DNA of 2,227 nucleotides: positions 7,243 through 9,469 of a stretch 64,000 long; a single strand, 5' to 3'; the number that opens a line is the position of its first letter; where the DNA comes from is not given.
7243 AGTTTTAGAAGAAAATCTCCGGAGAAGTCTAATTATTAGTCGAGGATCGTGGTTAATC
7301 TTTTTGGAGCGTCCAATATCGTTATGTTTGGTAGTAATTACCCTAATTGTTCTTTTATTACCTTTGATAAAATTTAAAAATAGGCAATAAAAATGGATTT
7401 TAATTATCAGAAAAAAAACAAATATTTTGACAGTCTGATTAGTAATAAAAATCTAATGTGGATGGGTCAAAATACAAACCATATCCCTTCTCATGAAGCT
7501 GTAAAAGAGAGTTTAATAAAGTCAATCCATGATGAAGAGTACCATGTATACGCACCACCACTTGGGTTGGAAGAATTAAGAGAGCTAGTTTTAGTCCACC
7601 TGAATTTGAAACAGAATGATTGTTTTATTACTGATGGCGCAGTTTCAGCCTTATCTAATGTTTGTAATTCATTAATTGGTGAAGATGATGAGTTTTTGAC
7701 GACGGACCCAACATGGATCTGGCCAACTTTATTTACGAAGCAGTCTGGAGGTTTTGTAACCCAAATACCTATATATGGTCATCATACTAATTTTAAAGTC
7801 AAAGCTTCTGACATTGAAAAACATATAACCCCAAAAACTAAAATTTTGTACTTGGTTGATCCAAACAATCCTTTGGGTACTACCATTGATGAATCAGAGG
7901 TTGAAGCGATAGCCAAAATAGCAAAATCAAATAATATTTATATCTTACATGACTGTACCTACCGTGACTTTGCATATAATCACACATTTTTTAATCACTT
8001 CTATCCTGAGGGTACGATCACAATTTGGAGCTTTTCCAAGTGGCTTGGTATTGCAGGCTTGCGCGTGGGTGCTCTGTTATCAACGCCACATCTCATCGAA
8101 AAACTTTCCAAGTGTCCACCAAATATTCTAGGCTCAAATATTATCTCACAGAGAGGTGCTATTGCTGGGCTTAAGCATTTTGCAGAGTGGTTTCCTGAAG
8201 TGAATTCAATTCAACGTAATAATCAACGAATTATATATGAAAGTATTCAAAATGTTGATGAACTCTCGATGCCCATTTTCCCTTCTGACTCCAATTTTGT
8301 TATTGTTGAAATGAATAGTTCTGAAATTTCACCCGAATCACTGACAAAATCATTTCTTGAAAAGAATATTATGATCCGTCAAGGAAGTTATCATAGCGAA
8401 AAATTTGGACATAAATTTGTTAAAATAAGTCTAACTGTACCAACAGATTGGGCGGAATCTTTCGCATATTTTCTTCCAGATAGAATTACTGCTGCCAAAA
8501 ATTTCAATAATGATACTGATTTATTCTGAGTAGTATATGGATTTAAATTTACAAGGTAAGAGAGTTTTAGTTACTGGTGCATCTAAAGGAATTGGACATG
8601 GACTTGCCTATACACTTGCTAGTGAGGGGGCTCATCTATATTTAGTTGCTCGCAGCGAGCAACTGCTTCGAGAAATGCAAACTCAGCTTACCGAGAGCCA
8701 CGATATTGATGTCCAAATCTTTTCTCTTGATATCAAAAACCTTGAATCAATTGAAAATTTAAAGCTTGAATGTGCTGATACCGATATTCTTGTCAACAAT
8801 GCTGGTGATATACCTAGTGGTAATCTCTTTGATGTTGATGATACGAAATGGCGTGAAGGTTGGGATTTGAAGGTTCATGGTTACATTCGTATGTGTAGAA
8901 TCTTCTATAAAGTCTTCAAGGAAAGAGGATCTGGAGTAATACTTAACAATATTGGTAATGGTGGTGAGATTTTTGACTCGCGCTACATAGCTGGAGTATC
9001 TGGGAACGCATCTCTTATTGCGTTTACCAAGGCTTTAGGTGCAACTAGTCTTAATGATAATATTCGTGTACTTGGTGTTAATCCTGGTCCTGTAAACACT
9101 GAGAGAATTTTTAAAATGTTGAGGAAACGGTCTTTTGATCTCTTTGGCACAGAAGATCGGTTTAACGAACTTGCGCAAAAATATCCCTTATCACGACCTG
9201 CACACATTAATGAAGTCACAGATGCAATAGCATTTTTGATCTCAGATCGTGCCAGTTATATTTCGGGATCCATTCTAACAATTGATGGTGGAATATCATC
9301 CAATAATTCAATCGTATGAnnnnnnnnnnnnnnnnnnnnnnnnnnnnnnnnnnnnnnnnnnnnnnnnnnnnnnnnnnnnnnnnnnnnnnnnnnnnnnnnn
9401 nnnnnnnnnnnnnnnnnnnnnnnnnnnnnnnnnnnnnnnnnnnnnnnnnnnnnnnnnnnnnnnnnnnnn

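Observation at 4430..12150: Self-contained AT-rich catabolic operon for an unidentified N-containing carboxylate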

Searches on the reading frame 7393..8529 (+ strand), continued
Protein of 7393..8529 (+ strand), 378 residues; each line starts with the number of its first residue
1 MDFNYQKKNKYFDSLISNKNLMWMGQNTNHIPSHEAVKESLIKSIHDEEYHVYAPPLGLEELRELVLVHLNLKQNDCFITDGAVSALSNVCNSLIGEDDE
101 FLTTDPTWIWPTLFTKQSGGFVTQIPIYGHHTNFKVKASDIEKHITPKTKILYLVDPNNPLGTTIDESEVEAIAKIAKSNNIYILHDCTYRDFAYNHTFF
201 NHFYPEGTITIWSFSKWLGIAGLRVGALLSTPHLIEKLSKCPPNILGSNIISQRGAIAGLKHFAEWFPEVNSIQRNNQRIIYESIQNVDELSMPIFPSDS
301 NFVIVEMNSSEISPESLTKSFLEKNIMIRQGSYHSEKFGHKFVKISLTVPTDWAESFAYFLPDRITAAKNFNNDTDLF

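Call 78: get_annotated_region(hit=H6, flank=12000)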
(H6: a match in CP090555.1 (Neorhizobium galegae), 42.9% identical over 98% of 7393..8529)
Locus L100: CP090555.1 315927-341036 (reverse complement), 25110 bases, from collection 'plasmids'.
description: Neorhizobium galegae strain VafX2 plasmid pNgVX, complete sequence
organism: Neorhizobium galegae (NCBI taxid 399)
taxonomy: Bacteria; Pseudomonadota; Alphaproteobacteria; Hyphomicrobiales; Rhizobiaceae; Neorhizobium; Neorhizobium galegae
host: -; source: Galega,Cell culture; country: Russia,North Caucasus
typing (MOB-suite, as given by PLSDB): conjugative; relaxase MOBP; mating-pair formation MPF_T
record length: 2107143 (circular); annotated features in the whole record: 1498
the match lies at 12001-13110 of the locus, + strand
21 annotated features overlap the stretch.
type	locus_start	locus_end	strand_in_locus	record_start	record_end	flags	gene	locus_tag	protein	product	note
CDS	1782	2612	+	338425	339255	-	-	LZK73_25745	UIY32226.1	glycine betaine/L-proline ABC transporter ATP-binding protein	-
CDS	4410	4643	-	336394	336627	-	-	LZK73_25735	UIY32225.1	hypothetical protein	-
CDS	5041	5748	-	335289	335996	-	-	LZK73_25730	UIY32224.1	GntR family transcriptional regulator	-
CDS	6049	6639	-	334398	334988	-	-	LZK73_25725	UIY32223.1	alpha/beta hydrolase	-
CDS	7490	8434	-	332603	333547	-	-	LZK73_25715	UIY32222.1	sugar ABC transporter permease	-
CDS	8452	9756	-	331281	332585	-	-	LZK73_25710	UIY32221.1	extracellular solute-binding protein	-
CDS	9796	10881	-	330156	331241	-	ugpC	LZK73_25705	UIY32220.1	sn-glycerol-3-phosphate ABC transporter ATP-binding protein UgpC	-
CDS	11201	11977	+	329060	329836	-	-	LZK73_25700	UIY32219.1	SDR family oxidoreductase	-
CDS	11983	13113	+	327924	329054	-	-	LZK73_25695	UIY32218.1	pyridoxal phosphate-dependent aminotransferase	-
CDS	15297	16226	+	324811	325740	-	-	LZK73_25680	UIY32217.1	hypothetical protein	-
CDS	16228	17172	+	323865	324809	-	-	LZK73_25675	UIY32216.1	nucleoside hydrolase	-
CDS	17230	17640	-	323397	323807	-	-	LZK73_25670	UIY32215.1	hypothetical protein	-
CDS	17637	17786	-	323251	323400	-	-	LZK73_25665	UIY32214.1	hypothetical protein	-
CDS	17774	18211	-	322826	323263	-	-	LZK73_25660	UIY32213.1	hypothetical protein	-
CDS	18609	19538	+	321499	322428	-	-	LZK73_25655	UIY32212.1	ABC transporter ATP-binding protein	-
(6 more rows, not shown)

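Call 85: get_annotated_region(hit=H5, flank=10000)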
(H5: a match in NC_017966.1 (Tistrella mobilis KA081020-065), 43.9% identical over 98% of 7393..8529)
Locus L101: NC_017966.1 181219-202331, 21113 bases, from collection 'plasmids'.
description: Tistrella mobilis KA081020-065 plasmid pTM2, complete sequence
organism: Tistrella mobilis KA081020-065 (NCBI taxid 1110502)
taxonomy: Bacteria; Pseudomonadota; Alphaproteobacteria; Geminicoccales; Geminicoccaceae; Tistrella; Tistrella mobilis; Tistrella mobilis KA081020-065
host: -; source: -; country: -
typing (MOB-suite, as given by PLSDB): non-mobilizable
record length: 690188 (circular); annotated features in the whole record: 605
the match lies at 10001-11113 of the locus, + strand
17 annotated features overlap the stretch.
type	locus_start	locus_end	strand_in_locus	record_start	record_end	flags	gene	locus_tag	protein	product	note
CDS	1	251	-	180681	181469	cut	-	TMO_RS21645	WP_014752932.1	GntR family transcriptional regulator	-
CDS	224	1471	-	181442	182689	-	-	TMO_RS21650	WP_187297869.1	acetyl-CoA hydrolase/transferase C-terminal domain-containing protein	-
CDS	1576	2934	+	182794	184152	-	-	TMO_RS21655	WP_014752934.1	MmgE/PrpD family protein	-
CDS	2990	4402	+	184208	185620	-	-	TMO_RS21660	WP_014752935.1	AMP-binding protein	-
CDS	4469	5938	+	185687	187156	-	-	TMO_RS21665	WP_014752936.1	amidase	-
CDS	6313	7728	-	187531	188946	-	-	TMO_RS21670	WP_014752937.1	amidase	-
CDS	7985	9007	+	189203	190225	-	-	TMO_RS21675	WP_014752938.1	ABC transporter substrate-binding protein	-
CDS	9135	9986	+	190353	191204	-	-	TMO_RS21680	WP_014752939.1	SDR family oxidoreductase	-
CDS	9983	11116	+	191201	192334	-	-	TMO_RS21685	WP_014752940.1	pyridoxal phosphate-dependent aminotransferase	-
CDS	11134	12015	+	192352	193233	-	-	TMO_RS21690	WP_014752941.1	alpha/beta hydrolase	-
CDS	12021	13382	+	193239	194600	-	-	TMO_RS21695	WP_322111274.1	M20 family metallo-hydrolase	-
CDS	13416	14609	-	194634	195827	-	-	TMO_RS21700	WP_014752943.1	MFS transporter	GO:0055085 - transmembrane transport [Evidence IEA]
CDS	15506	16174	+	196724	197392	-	-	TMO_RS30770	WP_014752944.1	hypothetical protein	-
CDS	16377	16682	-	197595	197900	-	-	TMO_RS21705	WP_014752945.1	hypothetical protein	-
CDS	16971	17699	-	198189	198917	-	-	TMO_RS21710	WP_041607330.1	TetR/AcrR family transcriptional regulator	GO:0006355 - regulation of DNA-templated transcription [Evidence IEA]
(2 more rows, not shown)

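Call 86: get_annotated_region(hit=H3, flank=10000)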
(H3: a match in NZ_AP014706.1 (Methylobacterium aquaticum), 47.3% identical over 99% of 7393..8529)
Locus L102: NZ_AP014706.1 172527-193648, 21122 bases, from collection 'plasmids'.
description: Methylobacterium aquaticum strain MA-22A plasmid pMaq22A_2p, complete sequence
organism: Methylobacterium aquaticum (NCBI taxid 270351)
taxonomy: Bacteria; Pseudomonadota; Alphaproteobacteria; Hyphomicrobiales; Methylobacteriaceae; Methylobacterium; Methylobacterium aquaticum
host: -; source: -; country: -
typing (MOB-suite, as given by PLSDB): mobilizable; relaxase MOBP
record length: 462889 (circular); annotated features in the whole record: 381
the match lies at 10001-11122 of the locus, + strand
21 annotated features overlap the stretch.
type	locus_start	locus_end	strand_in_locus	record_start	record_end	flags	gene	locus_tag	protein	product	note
CDS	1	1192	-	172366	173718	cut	-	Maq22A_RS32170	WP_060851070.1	MFS transporter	GO:0055085 - transmembrane transport [Evidence IEA]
CDS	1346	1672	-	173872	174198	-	-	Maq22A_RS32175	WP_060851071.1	DUF4387 domain-containing protein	-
CDS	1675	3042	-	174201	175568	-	-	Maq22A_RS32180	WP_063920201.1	acyclic terpene utilization AtuA family protein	-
CDS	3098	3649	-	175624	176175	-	-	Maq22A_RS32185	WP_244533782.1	flavin reductase family protein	-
CDS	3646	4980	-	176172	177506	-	-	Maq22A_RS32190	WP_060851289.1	LLM class flavin-dependent oxidoreductase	-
CDS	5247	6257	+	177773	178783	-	-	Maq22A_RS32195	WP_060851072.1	LacI family DNA-binding transcriptional regulator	-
CDS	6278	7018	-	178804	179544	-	-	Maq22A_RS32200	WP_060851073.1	GntR family transcriptional regulator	-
CDS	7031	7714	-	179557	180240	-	-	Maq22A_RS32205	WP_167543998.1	ABC transporter permease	-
CDS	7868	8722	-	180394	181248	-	-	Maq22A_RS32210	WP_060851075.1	ABC transporter ATP-binding protein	-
CDS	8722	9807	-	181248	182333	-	-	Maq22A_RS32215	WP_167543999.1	ABC transporter substrate-binding protein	-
CDS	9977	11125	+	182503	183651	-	-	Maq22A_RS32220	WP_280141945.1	pyridoxal phosphate-dependent aminotransferase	-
CDS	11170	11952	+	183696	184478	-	-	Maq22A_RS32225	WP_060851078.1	SDR family oxidoreductase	-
CDS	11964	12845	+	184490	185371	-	-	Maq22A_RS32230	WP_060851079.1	alpha/beta hydrolase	-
CDS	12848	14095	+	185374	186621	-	-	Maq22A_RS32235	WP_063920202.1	M20 family metallo-hydrolase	-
CDS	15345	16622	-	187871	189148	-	-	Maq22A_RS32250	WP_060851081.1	sodium:proton antiporter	GO:0006814 - sodium ion transport [Evidence IEA]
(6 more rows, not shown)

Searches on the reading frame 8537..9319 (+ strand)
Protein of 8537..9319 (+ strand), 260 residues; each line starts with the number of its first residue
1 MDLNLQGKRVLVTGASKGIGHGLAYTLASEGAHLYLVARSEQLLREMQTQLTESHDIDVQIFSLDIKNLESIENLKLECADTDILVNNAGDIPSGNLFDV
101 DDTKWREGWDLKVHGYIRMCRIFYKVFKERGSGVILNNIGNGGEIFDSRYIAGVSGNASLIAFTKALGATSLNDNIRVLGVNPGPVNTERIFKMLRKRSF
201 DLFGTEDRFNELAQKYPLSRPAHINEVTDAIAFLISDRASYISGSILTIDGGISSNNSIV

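Call 3: search_protein_families(library=pfam, proteins=[window:8537-9319:+])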
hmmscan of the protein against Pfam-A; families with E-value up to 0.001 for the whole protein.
window:8537-9319:+ (260 aa): 3 families
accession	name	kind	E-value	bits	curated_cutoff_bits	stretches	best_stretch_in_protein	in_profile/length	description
PF13561.12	adh_short_C2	-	2.7e-36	125.8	27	1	14-253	1-235/236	Enoyl-(Acyl carrier protein) reductase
PF00106.31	adh_short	-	1e-29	103.9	26.6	1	8-189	1-185/195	short chain dehydrogenase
PF08659.16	KR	-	6.8e-08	33.1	22.6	1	10-123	3-123/180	KR domain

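Call 4: search_protein_families(library=ncbifam, proteins=[window:8537-9319:+])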
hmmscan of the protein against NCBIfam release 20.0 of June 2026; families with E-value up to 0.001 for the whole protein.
window:8537-9319:+ (260 aa): 231 families (the best 25 are shown)
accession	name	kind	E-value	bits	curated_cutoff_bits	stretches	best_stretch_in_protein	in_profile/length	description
NF004779.0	PRK06125.1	subfamily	3e-107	357.9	261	1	1-258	1-258/259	short-chain dehydrogenase/reductase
NF005559.1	PRK07231.1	subfamily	1.3e-40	139.4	215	1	5-253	2-247/249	glucose 1-dehydrogenase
NF052558.1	MBtsdlDhBudC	equivalog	4.9e-37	127.9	270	1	6-257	2-245/250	meso-2,3-butanediol dehydrogenase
NF004791.0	PRK06138.1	equivalog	1.7e-34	119.3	312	1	4-254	2-250/252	SDR family oxidoreductase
NF009466.0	PRK12826.1-2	subfamily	2.8e-33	115.4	222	1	7-254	3-245/248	3-oxoacyl-ACP reductase FabG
NF005446.0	PRK07035.1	equivalog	4.7e-33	114.5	373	1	3-253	7-253/255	SDR family oxidoreductase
NF005095.0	PRK06523.1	subfamily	5.2e-33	114.6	231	1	2-253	5-257/261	oxidoreductase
NF006080.0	PRK08226.1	equivalog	8.2e-33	113.9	356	1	5-254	4-254/263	SDR family oxidoreductase UcpA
NF047420.2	EF_P_mod_YmfI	equivalog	2.4e-32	112.6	238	1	10-253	2-235/236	elongation factor P 5-aminopentanone reductase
NF006693.0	PRK09242.1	equivalog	3.9e-32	111.4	328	1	4-255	7-255/258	SDR family oxidoreductase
NF005007.0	PRK06398.1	equivalog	1.1e-31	109.9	341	1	1-255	1-247/259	aldose dehydrogenase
NF006070.0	PRK08213.1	subfamily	1.3e-31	110.1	279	1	3-254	8-257/259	gluconate 5-dehydrogenase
NF005469.0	PRK07063.1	equivalog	2.4e-31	109.2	306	1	4-254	4-255/260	SDR family oxidoreductase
TIGR01830.1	3oxo_ACP_reduc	equivalog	6.3e-31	107.9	297.75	1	10-253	1-238/239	3-oxoacyl-[acyl-carrier-protein] reductase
NF005893.0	PRK07856.1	equivalog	4.2e-30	104.9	255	1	2-252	4-240/255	SDR family oxidoreductase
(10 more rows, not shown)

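Call 17: search_solved_structures(query=window:8537-9319:+, max_evalue=1e-30)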
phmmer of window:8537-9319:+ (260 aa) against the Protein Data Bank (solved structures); distinct sequences matched with E-value up to 1e-30: 2.
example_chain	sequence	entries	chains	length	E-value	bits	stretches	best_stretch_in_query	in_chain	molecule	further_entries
3ai1_A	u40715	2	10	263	1.5e-31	113.2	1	1-253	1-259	NADPH-sorbose reductase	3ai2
3ai3_A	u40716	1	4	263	2e-31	112.7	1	1-253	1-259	NADPH-sorbose reductase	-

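Call 96: predict_structure(alignment_id=A2)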
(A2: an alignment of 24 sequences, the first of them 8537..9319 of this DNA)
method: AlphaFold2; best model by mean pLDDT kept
length: 260 residues; sequences in the alignment: 24
mean_pLDDT: 85.7   pTM: 0.86
mean pLDDT of the five models: 85.7, 85.1, 84.9, 84.6, 82.5
residues with pLDDT >= 90: 142; 70-90: 79; 50-70: 29; < 50: 10
segments of 3 or more residues with pLDDT < 50: 252-260
pLDDT, mean of each block of 10 residues (from residue 1): 91 94 97 97 98 98 92 95 95 76 89 94 96 94 60 84 93 93 72 72 79 68 85 92 83 42
secondary structure, 60 per line:
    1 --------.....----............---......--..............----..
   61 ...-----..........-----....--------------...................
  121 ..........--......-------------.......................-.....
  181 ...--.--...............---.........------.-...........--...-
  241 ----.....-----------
elements in order: E9-13 H18-29 E33-38 H41-54 E59-63 H69-78 E84-87 H102-130 E133-138 H152-174 E176-183 H189-203 H207-215 H224-234 E245-249

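Call 100: fold_search(model_id=the predicted structure, library=pdb)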
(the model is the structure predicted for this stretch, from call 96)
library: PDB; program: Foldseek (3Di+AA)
matches with E <= 10: 2000; with E <= 0.001: 1993
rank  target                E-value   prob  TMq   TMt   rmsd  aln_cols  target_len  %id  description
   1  3ai3_A                3.3e-24  1.00  0.85  0.84   3.8       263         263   31  The crystal structure of L-Sorbose reductase from Gluconobacter frateurii complexed with NADPH and L-sorbose (released 2011-02-09)
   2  3ai1_A                3.3e-23  1.00  0.84  0.84   3.8       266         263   31  The crystal structure of L-sorbose reductase from Gluconobacter frateurii complexed with NADPH and L-sorbose reveals t (released 2011-02-09)
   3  6jh7_A                4.7e-23  1.00  0.85  0.86   3.1       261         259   30  Crystal structure of AerF from Microcystis aeruginosa (released 2019-11-27)
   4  6jhb_B                4.4e-22  1.00  0.86  0.85   3.2       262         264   30  Crystal structure of NADPH and 4-hydroxyphenylpyruvic acid bound AerF from Microcystis aeruginosa (released 2019-11-27)
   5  6jh7_B                5.6e-22  1.00  0.86  0.86   2.9       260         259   30  Crystal structure of AerF from Microcystis aeruginosa (released 2019-11-27)
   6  5va8_A                8.4e-22  1.00  0.85  0.85   3.6       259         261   27  Crystal Structure of Short-chain dehydrogenase/reductase SDR from Burkholderia phymatum in complex with NADP (released 2017-04-26)
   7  6jha_B                2.0e-21  1.00  0.85  0.85   3.4       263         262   30  Crystal structure of NADPH bound AerF from Microcystis aeruginosa (released 2019-11-27)
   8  5idx_B                2.3e-21  1.00  0.84  0.84   3.5       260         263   28  Crystal structure of an oxidoreductase from Burkholderia vietnamiensis (released 2016-03-16)
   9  5idy_A                3.1e-21  1.00  0.84  0.83   3.8       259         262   28  Crystal structure of an oxidoreductase from Burkholderia vietnamiensis in complex with NADP (released 2016-03-16)
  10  8y46_B                4.2e-21  1.00  0.84  0.88   3.0       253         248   25  Crystal structure of L-2-keto-3-deoxyfuconate 4-dehydrogenase bound to L-KDF or L-2,4-DKDF (released 2024-07-10)
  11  5idy_B                4.2e-21  1.00  0.85  0.83   3.6       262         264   29  Crystal structure of an oxidoreductase from Burkholderia vietnamiensis in complex with NADP (released 2016-03-16)
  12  5idx_A                4.7e-21  1.00  0.84  0.84   3.6       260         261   28  Crystal structure of an oxidoreductase from Burkholderia vietnamiensis (released 2016-03-16)
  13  8xwk_A                5.3e-21  1.00  0.83  0.87   3.2       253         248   25  Crystal structure of L-2-keto-3-deoxyfuconate 4-dehydrogenase from Herbaspillum huttiense (apo form) (released 2024-07-10)
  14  8y46_A                8.0e-21  1.00  0.83  0.86   3.2       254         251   25  Crystal structure of L-2-keto-3-deoxyfuconate 4-dehydrogenase bound to L-KDF or L-2,4-DKDF (released 2024-07-10)
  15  8y11_A                1.3e-20  1.00  0.83  0.87   3.2       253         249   25  Crystal structure of L-2-keto-3-deoxyfuconate 4-dehydrogenase bound to NAD(H) and sulfate ion (released 2024-07-10)
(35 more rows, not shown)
